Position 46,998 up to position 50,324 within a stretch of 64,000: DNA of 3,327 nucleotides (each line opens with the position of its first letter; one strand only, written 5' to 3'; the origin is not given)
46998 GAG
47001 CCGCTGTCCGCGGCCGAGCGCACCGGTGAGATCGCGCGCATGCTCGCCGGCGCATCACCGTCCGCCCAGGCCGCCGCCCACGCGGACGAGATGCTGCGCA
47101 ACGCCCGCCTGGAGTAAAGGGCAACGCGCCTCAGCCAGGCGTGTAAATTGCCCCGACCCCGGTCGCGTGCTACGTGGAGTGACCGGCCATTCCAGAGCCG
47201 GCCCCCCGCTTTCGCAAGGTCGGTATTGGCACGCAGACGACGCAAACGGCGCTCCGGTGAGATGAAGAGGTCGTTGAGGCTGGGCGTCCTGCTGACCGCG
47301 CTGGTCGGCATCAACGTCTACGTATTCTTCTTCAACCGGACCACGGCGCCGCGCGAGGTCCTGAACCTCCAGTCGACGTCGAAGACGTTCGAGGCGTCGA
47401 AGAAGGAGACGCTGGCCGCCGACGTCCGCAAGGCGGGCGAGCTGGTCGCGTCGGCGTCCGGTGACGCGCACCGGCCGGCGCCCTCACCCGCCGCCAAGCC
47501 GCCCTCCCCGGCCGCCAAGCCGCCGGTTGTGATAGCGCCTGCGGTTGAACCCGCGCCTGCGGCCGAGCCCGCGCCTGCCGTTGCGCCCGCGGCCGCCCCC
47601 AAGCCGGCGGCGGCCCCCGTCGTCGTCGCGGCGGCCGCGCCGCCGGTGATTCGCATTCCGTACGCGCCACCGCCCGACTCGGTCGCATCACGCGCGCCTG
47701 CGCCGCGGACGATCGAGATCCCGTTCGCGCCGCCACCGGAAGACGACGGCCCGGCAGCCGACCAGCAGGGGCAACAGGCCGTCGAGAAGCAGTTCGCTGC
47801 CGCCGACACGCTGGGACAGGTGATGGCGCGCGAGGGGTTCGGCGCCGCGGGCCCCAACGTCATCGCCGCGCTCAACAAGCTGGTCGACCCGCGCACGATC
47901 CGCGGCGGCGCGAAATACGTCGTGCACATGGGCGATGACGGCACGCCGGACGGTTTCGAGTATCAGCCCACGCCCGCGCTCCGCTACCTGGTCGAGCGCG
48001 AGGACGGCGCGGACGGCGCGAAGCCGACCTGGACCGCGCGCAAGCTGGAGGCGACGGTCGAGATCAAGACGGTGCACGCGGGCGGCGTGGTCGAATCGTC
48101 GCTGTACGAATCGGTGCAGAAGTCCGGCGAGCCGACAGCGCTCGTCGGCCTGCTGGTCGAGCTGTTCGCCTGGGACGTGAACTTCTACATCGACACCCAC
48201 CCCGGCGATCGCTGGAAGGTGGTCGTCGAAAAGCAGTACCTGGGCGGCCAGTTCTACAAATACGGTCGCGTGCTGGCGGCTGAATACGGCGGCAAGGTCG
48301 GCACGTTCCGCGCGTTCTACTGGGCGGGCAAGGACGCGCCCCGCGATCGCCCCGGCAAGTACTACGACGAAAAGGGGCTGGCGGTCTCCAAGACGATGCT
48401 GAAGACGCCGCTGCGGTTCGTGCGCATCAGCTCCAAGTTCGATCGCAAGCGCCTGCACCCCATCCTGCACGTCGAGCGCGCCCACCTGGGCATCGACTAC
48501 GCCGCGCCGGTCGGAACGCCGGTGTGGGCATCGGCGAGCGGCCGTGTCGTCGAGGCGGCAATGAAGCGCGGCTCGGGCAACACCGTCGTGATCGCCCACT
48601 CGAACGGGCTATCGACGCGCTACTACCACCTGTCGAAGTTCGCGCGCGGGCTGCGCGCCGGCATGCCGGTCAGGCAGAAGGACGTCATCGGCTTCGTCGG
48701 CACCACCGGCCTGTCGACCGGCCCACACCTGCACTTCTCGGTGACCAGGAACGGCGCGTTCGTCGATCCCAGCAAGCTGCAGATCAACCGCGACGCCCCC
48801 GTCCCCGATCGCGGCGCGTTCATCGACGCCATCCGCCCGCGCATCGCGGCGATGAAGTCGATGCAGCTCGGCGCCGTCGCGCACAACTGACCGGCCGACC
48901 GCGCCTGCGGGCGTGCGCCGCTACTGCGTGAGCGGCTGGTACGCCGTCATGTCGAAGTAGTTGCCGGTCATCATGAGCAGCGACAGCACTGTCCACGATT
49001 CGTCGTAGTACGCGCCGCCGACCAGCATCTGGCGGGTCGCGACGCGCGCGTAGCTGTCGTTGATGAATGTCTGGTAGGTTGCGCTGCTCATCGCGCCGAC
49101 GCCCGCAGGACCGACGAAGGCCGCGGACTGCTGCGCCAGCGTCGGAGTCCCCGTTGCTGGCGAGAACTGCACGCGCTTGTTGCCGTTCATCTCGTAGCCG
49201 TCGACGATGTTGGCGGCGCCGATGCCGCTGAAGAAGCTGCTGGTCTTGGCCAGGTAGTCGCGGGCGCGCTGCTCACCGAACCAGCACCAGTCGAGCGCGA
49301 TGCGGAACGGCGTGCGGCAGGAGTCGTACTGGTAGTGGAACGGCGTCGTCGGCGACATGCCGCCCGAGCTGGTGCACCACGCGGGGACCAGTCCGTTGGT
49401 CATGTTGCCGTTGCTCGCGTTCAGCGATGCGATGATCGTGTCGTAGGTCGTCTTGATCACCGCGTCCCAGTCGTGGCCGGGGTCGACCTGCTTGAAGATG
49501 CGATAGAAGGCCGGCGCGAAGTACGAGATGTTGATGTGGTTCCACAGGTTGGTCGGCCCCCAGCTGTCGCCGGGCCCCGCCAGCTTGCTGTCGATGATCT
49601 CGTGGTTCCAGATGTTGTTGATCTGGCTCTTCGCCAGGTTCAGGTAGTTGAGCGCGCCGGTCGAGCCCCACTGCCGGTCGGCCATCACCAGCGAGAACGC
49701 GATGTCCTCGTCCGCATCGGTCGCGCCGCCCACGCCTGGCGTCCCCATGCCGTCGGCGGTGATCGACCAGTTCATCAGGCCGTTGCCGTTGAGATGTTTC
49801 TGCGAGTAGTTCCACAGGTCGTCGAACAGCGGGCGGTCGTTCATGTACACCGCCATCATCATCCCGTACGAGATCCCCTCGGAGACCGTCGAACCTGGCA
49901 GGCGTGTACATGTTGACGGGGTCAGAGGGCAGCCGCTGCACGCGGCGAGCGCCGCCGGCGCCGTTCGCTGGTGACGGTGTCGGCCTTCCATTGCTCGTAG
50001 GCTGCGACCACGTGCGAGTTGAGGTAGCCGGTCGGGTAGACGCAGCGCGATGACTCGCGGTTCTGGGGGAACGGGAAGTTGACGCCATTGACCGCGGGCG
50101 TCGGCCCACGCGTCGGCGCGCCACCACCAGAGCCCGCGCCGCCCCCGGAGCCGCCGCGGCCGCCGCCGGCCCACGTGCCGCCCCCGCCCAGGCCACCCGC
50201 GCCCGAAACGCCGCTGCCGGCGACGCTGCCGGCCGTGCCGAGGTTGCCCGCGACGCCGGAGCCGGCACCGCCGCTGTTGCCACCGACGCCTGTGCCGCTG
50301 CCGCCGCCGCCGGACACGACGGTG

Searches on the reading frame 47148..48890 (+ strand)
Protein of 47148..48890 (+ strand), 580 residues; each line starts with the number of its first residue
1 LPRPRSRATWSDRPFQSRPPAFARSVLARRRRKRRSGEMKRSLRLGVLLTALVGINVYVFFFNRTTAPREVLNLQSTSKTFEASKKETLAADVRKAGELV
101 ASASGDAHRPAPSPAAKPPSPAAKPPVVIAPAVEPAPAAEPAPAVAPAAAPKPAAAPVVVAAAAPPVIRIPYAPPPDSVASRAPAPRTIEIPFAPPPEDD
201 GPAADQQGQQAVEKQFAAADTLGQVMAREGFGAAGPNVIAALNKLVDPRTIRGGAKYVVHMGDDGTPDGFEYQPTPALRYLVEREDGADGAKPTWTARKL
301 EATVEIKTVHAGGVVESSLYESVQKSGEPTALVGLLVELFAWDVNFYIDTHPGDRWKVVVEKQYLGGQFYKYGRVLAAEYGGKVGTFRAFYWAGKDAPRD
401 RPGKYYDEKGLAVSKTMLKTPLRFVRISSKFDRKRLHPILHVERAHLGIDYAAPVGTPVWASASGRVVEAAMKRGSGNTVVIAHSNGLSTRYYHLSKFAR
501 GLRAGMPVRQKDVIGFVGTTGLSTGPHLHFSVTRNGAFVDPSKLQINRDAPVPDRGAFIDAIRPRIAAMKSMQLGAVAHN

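Call 6: search_protein_families(library=pfam, proteins=[window:47148-48890:+], max_evalue=0.01)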
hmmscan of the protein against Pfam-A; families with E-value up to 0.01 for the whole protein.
window:47148-48890:+ (580 aa): 2 families
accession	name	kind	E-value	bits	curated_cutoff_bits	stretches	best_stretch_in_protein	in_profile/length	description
PF01551.29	Peptidase_M23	-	6.5e-30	103.6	28.7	1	445-541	2-96/96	Peptidase family M23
PF19425.4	Csd3_N2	-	3e-05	24.4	27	1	309-432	7-121/122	Csd3 second domain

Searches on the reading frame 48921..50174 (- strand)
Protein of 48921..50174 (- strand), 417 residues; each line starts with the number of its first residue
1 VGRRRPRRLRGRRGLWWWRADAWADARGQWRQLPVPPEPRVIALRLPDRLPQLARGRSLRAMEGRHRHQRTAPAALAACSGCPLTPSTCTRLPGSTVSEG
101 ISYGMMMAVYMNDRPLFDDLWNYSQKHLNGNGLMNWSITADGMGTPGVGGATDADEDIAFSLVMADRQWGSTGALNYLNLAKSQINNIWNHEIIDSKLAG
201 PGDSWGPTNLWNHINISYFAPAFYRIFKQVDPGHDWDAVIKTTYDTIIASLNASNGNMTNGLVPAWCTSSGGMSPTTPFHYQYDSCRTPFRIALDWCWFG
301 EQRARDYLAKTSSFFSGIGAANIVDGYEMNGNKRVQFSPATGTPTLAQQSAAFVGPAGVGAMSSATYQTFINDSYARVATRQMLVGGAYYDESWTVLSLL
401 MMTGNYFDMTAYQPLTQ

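Call 6: search_protein_families(library=pfam, proteins=[window:48921-50174:-], max_evalue=0.01)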
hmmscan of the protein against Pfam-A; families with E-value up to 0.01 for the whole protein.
window:48921-50174:- (417 aa): 1 family
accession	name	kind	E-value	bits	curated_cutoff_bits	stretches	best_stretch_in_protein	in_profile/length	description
PF01270.23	Glyco_hydro_8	-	1.2e-46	159.8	24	1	95-403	51-340/341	Glycosyl hydrolases family 8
